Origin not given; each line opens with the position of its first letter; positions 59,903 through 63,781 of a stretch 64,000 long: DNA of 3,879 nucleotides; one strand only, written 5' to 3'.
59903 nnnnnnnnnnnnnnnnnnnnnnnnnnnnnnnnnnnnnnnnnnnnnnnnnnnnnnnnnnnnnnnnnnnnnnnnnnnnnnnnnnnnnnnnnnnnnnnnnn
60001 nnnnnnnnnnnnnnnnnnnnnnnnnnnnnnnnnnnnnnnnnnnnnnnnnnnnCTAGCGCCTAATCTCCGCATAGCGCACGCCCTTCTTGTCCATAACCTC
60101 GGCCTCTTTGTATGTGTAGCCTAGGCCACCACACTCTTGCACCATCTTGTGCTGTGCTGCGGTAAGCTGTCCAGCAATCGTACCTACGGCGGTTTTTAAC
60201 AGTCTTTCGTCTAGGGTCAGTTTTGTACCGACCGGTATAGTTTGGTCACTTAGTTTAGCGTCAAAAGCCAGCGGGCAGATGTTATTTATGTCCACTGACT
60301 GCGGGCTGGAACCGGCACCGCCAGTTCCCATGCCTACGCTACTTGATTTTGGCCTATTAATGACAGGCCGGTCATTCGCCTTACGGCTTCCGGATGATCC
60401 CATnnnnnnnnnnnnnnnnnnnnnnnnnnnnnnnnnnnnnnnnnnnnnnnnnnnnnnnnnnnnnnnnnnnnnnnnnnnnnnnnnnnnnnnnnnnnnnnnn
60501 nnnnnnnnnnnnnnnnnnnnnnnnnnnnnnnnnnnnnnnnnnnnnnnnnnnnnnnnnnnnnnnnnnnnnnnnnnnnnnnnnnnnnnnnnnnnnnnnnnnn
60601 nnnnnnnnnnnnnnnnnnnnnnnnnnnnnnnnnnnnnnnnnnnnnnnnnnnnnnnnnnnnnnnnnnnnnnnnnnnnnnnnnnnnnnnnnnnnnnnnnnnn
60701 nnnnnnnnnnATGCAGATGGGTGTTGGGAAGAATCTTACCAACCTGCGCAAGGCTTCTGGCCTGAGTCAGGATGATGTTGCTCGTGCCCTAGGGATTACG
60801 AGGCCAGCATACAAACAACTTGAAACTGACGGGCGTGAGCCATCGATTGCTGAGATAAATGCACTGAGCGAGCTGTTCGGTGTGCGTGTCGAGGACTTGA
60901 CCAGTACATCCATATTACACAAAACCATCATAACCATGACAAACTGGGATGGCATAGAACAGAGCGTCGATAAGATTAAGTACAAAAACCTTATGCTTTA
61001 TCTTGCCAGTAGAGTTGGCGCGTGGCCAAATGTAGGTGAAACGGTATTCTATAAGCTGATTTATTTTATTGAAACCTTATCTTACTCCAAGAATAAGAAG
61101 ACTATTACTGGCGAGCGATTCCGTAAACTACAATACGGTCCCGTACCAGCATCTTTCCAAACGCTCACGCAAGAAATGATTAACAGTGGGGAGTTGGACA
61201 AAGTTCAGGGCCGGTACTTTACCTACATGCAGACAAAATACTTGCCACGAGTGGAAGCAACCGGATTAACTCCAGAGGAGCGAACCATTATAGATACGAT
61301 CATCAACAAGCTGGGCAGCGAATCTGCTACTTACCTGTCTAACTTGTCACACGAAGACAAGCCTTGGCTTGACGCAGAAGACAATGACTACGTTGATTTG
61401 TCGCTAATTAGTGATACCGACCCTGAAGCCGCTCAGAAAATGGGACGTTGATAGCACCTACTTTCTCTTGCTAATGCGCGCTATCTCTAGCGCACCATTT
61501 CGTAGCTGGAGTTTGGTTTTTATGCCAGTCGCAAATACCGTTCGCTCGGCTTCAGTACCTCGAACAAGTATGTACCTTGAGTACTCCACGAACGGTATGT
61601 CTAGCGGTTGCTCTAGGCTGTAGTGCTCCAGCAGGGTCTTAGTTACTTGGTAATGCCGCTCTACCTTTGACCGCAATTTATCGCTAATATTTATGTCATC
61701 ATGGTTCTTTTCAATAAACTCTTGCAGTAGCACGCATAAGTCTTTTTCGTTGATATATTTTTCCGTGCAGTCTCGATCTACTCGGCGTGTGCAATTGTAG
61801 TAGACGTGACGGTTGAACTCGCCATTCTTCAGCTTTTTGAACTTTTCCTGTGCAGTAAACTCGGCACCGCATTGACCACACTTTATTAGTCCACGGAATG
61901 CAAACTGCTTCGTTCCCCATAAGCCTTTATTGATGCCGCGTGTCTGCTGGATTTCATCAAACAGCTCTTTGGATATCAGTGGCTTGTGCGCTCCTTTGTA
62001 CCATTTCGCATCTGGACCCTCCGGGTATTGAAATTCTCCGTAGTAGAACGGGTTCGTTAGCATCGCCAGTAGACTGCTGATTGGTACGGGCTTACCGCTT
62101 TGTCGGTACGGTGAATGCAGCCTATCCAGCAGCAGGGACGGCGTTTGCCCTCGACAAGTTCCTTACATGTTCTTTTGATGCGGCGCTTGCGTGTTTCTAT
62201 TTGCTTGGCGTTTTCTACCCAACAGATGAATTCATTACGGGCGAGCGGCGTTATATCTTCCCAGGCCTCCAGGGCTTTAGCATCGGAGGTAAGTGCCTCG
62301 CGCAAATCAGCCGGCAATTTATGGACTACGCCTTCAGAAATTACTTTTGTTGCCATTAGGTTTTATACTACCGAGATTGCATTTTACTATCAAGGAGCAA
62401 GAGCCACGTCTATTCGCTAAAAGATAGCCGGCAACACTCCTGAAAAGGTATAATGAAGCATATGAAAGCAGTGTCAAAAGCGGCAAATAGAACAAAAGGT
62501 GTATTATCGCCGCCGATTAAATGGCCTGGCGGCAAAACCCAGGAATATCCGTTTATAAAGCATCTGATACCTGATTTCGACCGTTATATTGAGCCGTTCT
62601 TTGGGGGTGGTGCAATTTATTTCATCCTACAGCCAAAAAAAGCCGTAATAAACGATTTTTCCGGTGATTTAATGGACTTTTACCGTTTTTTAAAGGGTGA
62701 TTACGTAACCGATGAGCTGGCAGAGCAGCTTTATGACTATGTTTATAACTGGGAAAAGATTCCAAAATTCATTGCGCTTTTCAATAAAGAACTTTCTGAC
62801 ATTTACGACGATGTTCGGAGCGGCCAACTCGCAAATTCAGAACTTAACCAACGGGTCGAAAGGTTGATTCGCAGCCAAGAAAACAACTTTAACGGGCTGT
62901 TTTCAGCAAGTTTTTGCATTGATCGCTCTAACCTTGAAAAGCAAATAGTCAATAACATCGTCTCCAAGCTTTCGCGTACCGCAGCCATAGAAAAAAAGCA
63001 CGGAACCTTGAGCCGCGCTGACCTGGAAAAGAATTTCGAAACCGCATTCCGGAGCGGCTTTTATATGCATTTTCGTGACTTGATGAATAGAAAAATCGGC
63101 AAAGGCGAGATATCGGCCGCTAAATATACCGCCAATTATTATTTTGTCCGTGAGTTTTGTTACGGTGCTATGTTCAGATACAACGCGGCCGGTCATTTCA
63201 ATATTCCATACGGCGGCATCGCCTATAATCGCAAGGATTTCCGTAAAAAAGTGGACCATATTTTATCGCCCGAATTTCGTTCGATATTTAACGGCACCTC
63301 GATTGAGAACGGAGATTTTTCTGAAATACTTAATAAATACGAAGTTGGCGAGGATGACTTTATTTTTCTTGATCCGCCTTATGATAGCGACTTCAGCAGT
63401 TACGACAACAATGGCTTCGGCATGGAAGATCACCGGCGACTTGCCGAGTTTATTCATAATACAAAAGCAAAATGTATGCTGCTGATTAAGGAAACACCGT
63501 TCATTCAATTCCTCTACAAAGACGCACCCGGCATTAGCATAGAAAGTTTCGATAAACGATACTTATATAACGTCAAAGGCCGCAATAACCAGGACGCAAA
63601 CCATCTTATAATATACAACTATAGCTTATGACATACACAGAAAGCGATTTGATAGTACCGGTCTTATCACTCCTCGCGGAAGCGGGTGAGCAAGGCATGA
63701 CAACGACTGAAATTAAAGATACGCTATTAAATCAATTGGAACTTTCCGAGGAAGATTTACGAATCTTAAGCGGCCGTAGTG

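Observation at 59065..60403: Overlapping two-gene operon of unknown function in the tRNA-Asn island: top candidate for a new system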

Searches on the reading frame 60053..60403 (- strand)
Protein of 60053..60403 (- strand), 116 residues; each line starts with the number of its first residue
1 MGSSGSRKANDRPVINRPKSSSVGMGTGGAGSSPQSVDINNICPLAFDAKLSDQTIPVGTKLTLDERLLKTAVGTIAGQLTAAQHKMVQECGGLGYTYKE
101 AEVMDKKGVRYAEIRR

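Call 4: search_protein_families(library=pfam, proteins=[window:60053-60403:-], max_evalue=1)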
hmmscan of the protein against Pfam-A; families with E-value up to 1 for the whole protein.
window:60053-60403:- (116 aa): 1 family
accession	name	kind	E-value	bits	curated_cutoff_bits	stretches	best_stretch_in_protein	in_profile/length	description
PF05568.16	ASFV_J13L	-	0.18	12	23.6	1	7-35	111-139/189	African swine fever virus J13L protein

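Call 5: search_protein_families(library=ncbifam, proteins=[window:60053-60403:-], max_evalue=1)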
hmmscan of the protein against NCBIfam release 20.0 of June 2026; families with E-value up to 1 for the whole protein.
window:60053-60403:- (116 aa): 0 families

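Call 7: search_protein_families(library=phrogs, proteins=[window:60053-60403:-], max_evalue=1)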
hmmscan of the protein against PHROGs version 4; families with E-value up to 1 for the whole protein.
window:60053-60403:- (116 aa): 0 families

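Call 8: search_protein_families(library=padloc, proteins=[window:60053-60403:-], max_evalue=1)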
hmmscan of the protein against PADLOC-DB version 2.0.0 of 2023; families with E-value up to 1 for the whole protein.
window:60053-60403:- (116 aa): 0 families

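Call 12: find_homologous_proteins(query=window:60053-60403:-)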
Query window:60053-60403:- (116 aa): 7 proteins with E <= 0.001 among 11 candidates.
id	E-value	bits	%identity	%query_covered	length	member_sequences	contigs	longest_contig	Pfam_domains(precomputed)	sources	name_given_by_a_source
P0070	6.7e-62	224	91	100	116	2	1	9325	-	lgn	-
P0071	4.8e-49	183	70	100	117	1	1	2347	-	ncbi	-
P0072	7.6e-49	182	73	100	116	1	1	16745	-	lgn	-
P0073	3.7e-47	177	68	100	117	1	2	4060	-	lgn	-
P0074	6.7e-47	176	71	100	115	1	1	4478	-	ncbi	ncbi:MAG: hypothetical protein ACXWLH_05895 [Candidatus Saccharimonadales bacterium]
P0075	3.1e-45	171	69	100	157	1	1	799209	-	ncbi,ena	-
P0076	4.9e-45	170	71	100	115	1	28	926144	-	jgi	jgi:hypothetical protein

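Call 61: find_homologous_proteins(query=A5, max_evalue=0.001)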
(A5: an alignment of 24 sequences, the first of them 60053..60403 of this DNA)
Query A5 (24 sequences) (116 aa, profile of the alignment): 31 proteins with E <= 0.001 among 953 candidates.
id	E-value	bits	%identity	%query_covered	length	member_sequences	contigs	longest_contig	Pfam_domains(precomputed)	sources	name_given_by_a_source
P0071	6.4e-40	154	70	100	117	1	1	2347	-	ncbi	-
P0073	7.4e-40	154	68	100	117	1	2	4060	-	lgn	-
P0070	2.5e-38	149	91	100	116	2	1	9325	-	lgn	-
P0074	2.7e-38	149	71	100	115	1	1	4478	-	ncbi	ncbi:MAG: hypothetical protein ACXWLH_05895 [Candidatus Saccharimonadales bacterium]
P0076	1.5e-37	146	71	100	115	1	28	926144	-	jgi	jgi:hypothetical protein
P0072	5.0e-36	141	73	100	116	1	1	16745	-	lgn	-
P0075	1.8e-35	139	69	100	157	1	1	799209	-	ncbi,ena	-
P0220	4.7e-30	122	24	95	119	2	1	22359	-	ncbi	-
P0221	4.4e-29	119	27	100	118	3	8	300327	-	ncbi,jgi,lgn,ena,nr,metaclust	ncbi:MAG: hypothetical protein J0I84_08885 [Terrimonas sp.]|nr:hypothetical protein [Terrimonas sp.]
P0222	1.6e-28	117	-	-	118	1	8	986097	-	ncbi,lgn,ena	-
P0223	3.2e-27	113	-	-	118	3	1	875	-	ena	-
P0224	4.1e-27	113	28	95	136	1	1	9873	-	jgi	jgi:hypothetical protein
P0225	9.5e-27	111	30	95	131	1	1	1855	-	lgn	-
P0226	2.6e-26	110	-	-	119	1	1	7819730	-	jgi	jgi:hypothetical protein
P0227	3.2e-26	110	27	100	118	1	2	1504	-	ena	-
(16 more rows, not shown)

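Call 71: predict_structure(alignment_id=A6)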
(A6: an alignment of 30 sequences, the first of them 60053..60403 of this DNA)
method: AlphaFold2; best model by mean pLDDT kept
length: 116 residues; sequences in the alignment: 30
mean_pLDDT: 72.8   pTM: 0.52
mean pLDDT of the five models: 72.8, 72.0, 70.6, 68.7, 66.9
residues with pLDDT >= 90: 2; 70-90: 75; 50-70: 13; < 50: 26
segments of 3 or more residues with pLDDT < 50: 1-3, 5-8, 18-34
pLDDT, mean of each block of 10 residues (from residue 1): 48 50 42 54 85 86 86 84 88 84 87 88
secondary structure, 60 per line:
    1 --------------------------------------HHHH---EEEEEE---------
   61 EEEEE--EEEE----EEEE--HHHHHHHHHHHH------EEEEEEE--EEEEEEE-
elements in order: H39-42 E46-51 E61-65 E68-71 E76-79 H82-93 E100-106 E109-115

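Call 80: search_solved_structures(query=A5, max_evalue=10, show_alignments=3)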
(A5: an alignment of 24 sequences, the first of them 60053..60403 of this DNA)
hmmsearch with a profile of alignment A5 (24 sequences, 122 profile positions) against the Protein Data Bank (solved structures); distinct sequences matched with E-value up to 10: 1.
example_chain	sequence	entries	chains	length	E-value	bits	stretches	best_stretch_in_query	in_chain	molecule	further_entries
2exr_A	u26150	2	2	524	2.1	11.6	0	76-103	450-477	Cytokinin dehydrogenase 7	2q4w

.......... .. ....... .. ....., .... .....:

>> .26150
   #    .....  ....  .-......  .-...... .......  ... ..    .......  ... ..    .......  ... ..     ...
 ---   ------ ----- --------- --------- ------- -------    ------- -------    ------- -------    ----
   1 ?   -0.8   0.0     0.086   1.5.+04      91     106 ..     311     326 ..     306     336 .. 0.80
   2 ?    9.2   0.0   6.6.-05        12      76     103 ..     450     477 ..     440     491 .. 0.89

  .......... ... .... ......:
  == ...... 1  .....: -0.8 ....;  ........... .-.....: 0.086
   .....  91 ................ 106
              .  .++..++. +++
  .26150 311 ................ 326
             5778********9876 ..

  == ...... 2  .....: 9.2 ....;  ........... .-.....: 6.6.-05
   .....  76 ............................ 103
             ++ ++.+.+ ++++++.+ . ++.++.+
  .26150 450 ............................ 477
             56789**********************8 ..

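Call 81: search_protein_families(library=pfam, alignment_id=A5, max_evalue=10)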
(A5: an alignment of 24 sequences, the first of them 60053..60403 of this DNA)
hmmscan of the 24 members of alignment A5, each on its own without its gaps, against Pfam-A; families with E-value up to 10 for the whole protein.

A. member 1, window:60053-60403:- (116 aa): 1 family
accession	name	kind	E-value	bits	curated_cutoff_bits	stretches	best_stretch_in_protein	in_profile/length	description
PF05568.16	ASFV_J13L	-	0.18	12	23.6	1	7-35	111-139/189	African swine fever virus J13L protein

B. families by the number of members that match (of 24 scanned): 3 families
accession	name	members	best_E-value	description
PF05568.16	ASFV_J13L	2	0.18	African swine fever virus J13L protein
PF01716.24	MSP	1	0.09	Manganese-stabilising protein / photosystem II polypeptide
PF02303.23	Phage_DNA_bind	1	0.12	Helix-destabilising protein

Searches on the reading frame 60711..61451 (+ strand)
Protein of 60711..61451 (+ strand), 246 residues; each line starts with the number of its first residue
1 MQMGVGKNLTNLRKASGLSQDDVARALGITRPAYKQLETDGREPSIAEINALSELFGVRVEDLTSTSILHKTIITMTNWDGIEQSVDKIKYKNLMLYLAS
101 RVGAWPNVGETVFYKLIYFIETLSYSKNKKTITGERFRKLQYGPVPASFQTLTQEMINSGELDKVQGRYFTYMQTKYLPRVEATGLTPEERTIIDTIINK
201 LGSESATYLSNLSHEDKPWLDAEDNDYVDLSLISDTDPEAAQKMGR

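Call 4: search_protein_families(library=pfam, proteins=[window:60711-61451:+], max_evalue=1)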
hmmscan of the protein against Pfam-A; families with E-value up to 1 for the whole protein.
window:60711-61451:+ (246 aa): 13 families
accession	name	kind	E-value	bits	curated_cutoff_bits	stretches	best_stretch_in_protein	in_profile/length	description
PF13274.11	SocA_Panacea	-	2.7e-19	70.6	25.7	1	114-219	2-112/113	Antitoxin SocA-like, Panacea domain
PF01381.28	HTH_3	-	7.7e-13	48.7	23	1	11-63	3-55/55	Helix-turn-helix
PF13560.12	HTH_31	-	3.3e-10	40.6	27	1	9-62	6-60/64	Helix-turn-helix domain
PF12844.13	HTH_19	-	3.4e-08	33.7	30.2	1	6-59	1-54/64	Helix-turn-helix domain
PF13443.12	HTH_26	-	9.1e-06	26.3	22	1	8-64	1-58/63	Cro/C1-type HTH DNA-binding domain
PF13744.12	HTH_37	-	0.03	14.6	27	1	7-38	21-52/80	Helix-turn-helix domain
PF04545.22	Sigma70_r4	-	0.03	14.3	24.1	1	12-41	15-44/50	Sigma-70, region 4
PF20432.4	Xre-like-HTH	-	0.045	14.5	25.8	1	9-35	15-41/63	Antitoxin Xre-like helix-turn-helix domain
PF08281.18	Sigma70_r4_2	-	0.063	13.4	25.7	1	12-36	21-45/54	Sigma-70, region 4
PF13412.12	HTH_24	-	0.085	12.9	21.9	1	12-33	12-33/48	Winged helix-turn-helix DNA-binding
PF13413.12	HTH_25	-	0.089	13.1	24.6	1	9-40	2-33/62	Helix-turn-helix domain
PF13384.12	HTH_23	-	0.13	12.6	24.6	1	14-34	15-34/50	Homeodomain-like domain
PF23931.1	Terminase_6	-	0.16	12.9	27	0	159-204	37-77/96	Terminase small subunit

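Call 5: search_protein_families(library=ncbifam, proteins=[window:60711-61451:+], max_evalue=1)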
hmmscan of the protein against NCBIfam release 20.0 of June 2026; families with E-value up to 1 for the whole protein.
window:60711-61451:+ (246 aa): 17 families
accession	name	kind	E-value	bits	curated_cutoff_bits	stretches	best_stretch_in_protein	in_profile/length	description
NF041951.1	phage_RstR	subfamily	3.2e-10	40.2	80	1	3-67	1-65/108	RstR family transcriptional repressor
NF052239.1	antitox_spr1629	equivalog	2e-08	33.8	335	1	3-75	1-74/377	spr1629 family repressor/antitoxin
NF007408.0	PRK09943.1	equivalog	1e-06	28.4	211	1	3-65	6-68/185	HTH-type transcriptional regulator PuuR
TIGR03070.1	couple_hipB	subfamily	1.3e-06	28.2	71.65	1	6-59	4-57/58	type II toxin-antitoxin system Y4mF family antitoxin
NF047745.1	SocA_antitoxin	equivalog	1.2e-05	25.1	190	1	92-219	7-129/176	type VI toxin-antitoxin system SocA family antitoxin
NF007481.0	PRK10072.1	equivalog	0.00029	21.2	110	1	9-50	38-79/96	HTH-type transcriptional regulator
NF038139.1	Reg_Aceta_RamB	equivalog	0.00074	18.3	700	1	5-60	3-58/465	acetate metabolism transcriptional regulator RamB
NF047542.1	telomere_Tap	equivalog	0.0037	16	600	1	10-56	23-69/695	telomere-associated protein Tap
NF003162.0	PRK04140.1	equivalog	0.0053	15.8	263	1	6-61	128-183/317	transcriptional regulator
NF058600.1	TransRegSco1979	equivalog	0.0078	15.3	350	1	2-62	6-66/280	Sco1979 family transcriptional regulator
TIGR03830.1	CxxCG_CxxCG_HTH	subfamily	0.0082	15.9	61.8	1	6-52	67-113/127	type II TA system antitoxin MqsA family protein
NF041575.1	antitoxPezA_Strep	equivalog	0.0099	15.8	290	1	5-66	2-63/158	type II toxin-antitoxin system antitoxin PezA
NF007257.0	PRK09706.1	subfamily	0.012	15.4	101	1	5-55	6-56/135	transcriptional repressor DicA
NF047948.1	male_kill_WMK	equivalog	0.026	14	300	1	3-71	4-72/300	WO male-killing family protein Wmk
TIGR02612.1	mob_myst_A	hypoth_equivalog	0.086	12.7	122.6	1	11-42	32-63/150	mobile mystery protein A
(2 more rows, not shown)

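Call 7: search_protein_families(library=phrogs, proteins=[window:60711-61451:+], max_evalue=1)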
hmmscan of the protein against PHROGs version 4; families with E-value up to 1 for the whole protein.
window:60711-61451:+ (246 aa): 29 families (the best 25 are shown)
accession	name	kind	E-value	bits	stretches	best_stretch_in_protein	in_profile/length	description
phrog_1281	-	unknown function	1.3e-15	58.7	1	107-225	28-132/195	-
phrog_8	-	transcription regulation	3.7e-12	47.3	1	3-139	75-150/346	transcriptional regulator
phrog_3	-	transcription regulation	4.1e-10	41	1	1-85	85-167/430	transcriptional repressor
phrog_7241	-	transcription regulation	9.7e-10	39.6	1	9-64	66-121/122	transcriptional regulator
phrog_4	-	transcription regulation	4.9e-09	36.6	1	1-105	133-227/400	transcriptional repressor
phrog_10390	-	unknown function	2.4e-08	34.8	1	84-224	144-275/299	-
phrog_2328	-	transcription regulation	3.3e-08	34.4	1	9-65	20-76/128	transcriptional repressor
phrog_2967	-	transcription regulation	4.5e-07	30.6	1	5-65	11-71/225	transcriptional regulator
phrog_5823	-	transcription regulation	8.7e-07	29.4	1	1-72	3-75/404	transcriptional regulator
phrog_2439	-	transcription regulation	2.9e-06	27.4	1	6-66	9-69/367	transcriptional regulator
phrog_1373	-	transcription regulation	4.1e-06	27.9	1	7-61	66-120/166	transcriptional regulator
phrog_4583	-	transcription regulation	2.4e-05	25.3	1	12-67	18-73/81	transcriptional repressor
phrog_2104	-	unknown function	4.5e-05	24.6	1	7-47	42-82/103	-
phrog_4836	-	transcription regulation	4.7e-05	24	1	4-59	75-130/194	CII-like regulator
phrog_955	-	DNA, RNA and nucleotide metabolism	5.1e-05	24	1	3-69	23-92/142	HTH DNA binding protein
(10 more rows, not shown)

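Call 8: search_protein_families(library=padloc, proteins=[window:60711-61451:+], max_evalue=1)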
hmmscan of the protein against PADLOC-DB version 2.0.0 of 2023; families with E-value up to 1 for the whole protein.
window:60711-61451:+ (246 aa): 12 families
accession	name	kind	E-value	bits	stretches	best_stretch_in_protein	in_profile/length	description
PDLC02926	HTH_VI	-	3.6e-09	34.8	1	6-64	3-61/92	-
PDLC04142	capH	-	1.1e-08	34.1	1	1-66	3-68/103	capH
PDLC03945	RmrA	-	1.1e-08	32.7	1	4-72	2-70/394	-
PDLC03665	Control_protein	-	2.9e-06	25.5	1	5-67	9-72/77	control protein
PDLC03954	RmrA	-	0.0001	19.4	1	6-65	12-71/380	-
PDLC03952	RmrA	-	0.00032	17.7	1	7-56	25-74/395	-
PDLC03951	RmrA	-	0.0013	15.7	1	6-65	10-69/400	-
PDLC03955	RmrA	-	0.0026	15.1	1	8-63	24-79/371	-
PDLC04775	PDC-M69A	-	0.0039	15.7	1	5-76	8-81/113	-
PDLC03949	RmrA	-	0.013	12.4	1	8-63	6-61/363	-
PDLC03664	Control_protein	-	0.018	13.5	1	5-53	14-62/74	control protein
PDLC03943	RmrA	-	0.035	11.2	1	6-61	4-59/370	-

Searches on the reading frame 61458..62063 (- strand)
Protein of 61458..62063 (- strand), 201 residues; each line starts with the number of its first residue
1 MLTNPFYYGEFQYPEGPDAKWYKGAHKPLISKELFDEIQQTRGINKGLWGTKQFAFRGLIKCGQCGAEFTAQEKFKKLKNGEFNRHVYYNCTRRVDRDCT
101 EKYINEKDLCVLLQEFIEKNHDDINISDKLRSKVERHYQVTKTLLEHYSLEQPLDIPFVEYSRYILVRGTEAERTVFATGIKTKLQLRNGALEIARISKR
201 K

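Call 4: search_protein_families(library=pfam, proteins=[window:61458-62063:-], max_evalue=1)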
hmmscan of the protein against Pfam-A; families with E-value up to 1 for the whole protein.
window:61458-62063:- (201 aa): 2 families
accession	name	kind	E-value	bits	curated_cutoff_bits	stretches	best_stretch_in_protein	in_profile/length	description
PF13408.12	Zn_ribbon_recom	-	9.2e-10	39.2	25.3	1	56-110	2-50/58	Recombinase zinc beta ribbon domain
PF07508.19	Recombinase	-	1.6e-06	28.7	21.1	1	1-42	48-99/102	Recombinase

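Call 5: search_protein_families(library=ncbifam, proteins=[window:61458-62063:-], max_evalue=1)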
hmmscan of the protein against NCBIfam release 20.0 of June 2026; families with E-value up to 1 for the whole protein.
window:61458-62063:- (201 aa): 4 families
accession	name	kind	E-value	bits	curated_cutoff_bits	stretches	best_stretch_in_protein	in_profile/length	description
NF041201.1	recomb_XisF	equivalog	7.2e-13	48.3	375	1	1-126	228-362/465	fdxN element excision recombinase XisF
NF047343.1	SCCmet_CcrB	equivalog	1.4e-08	33.8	900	1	23-97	260-337/542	cassette chromosome recombinase CcrB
NF047347.1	SCCmet_CcrC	equivalog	2.5e-05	23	900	1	22-92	263-337/558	cassette chromosome recombinase CcrC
NF009601.0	PRK13043.1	equivalog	0.034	13.3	465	1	20-88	161-226/241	superantigen-like protein SSL14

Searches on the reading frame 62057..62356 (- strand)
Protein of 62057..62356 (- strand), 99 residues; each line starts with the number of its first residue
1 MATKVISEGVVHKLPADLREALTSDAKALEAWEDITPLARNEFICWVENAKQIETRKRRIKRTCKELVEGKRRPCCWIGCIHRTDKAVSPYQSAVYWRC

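Call 4: search_protein_families(library=pfam, proteins=[window:62057-62356:-], max_evalue=1)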
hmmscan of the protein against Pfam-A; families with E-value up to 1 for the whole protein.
window:62057-62356:- (99 aa): 1 family
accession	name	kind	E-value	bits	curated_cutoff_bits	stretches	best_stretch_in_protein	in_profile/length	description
PF13376.11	OmdA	-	6e-19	68.2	25.6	1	13-70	3-60/60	Bacteriocin-protection, YdeI or OmpD-Associated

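Call 5: search_protein_families(library=ncbifam, proteins=[window:62057-62356:-], max_evalue=1)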
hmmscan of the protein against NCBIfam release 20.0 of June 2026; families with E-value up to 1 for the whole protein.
window:62057-62356:- (99 aa): 2 families
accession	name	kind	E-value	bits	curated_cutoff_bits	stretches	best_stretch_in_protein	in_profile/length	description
NF042993.1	AlphKGSA_gudD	equivalog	0.19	10.4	770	1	14-64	40-88/481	alpha-ketoglutaric semialdehyde dehydrogenase GucD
NF010000.0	PRK13473.1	subfamily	0.19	10.3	615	1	14-61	37-82/475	aminobutyraldehyde dehydrogenase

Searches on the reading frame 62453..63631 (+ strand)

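Call 4: search_protein_families(library=pfam, proteins=[window:62453-63631:+], max_evalue=1)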
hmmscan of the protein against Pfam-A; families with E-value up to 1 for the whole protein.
window:62453-63631:+ (392 aa): 4 families
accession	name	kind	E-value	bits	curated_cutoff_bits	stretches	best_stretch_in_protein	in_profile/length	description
PF02086.21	MethyltransfD12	-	1.4e-36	127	22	2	192-362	74-243/253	D12 class N6 adenine-specific DNA methyltransferase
PF14591.11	AF0941-like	-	0.1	13.6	22.6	1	90-175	27-108/113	AF0941-like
PF03602.21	Cons_hypoth95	-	0.14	12.2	24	1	283-313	95-126/182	Conserved hypothetical protein 95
PF19434.4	OPA1_C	-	0.21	11.3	25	0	63-113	296-344/345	Dynamin-like GTPase OPA1 C-terminal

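Call 5: search_protein_families(library=ncbifam, proteins=[window:62453-63631:+], max_evalue=1)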
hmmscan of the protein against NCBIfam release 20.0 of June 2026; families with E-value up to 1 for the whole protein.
window:62453-63631:+ (392 aa): 2 families
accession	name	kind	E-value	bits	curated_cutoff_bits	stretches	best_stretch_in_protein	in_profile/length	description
TIGR00571.1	dam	subfamily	6.2e-46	157.2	114.85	2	194-389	80-267/267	Dam family site-specific DNA-(adenine-N6)-methyltransferase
NF008152.0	PRK10904.1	equivalog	1.9e-14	53.7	441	2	162-345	48-225/271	adenine-specific DNA-methyltransferase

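Call 8: search_protein_families(library=padloc, proteins=[window:62453-63631:+], max_evalue=1)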
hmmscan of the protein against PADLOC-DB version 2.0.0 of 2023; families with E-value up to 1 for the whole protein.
window:62453-63631:+ (392 aa): 18 families
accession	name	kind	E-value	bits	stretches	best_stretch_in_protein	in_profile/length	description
PDLC03294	MTase_II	-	7e-58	194.4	2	160-390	47-271/272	Type II methyltransferase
PDLC03349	MTase_II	-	5.4e-48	161.9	1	21-391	8-359/374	Type II methyltransferase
PDLC03729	oMTase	-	7.3e-30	102.4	2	161-382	47-261/275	orphan methyltransferase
PDLC03735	oMTase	-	1e-29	101.9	2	162-390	59-282/284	orphan methyltransferase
PDLC03261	MTase_II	-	1.6e-27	94.1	2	5-133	11-138/643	Type II methyltransferase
PDLC03266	MTase_II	-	8.9e-24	82.4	2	193-357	94-252/285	Type II methyltransferase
PDLC03383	MTase_II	-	1.3e-22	78.6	2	102-341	30-253/318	Type II methyltransferase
PDLC03247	MTase_II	-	2.2e-22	77.6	2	19-93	3-80/282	Type II methyltransferase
PDLC03253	MTase_II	-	2.2e-17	61.6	2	19-98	4-82/253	Type II methyltransferase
PDLC03264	MTase_II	-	7.1e-17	59.6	2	17-99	10-91/306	Type II methyltransferase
PDLC04018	PD-Lambda-5_B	-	5.5e-16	56.7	2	257-360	148-248/291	-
PDLC03358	MTase_II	-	1.7e-13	48.6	2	258-363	150-253/301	Type II methyltransferase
PDLC03244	MTase_II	-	4e-11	40.6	2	22-99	31-107/295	Type II methyltransferase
PDLC03302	MTase_II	-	4.1e-11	40.3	2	14-165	355-501/626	Type II methyltransferase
PDLC03344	MTase_II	-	6.6e-11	40.3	1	18-80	3-66/154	Type II methyltransferase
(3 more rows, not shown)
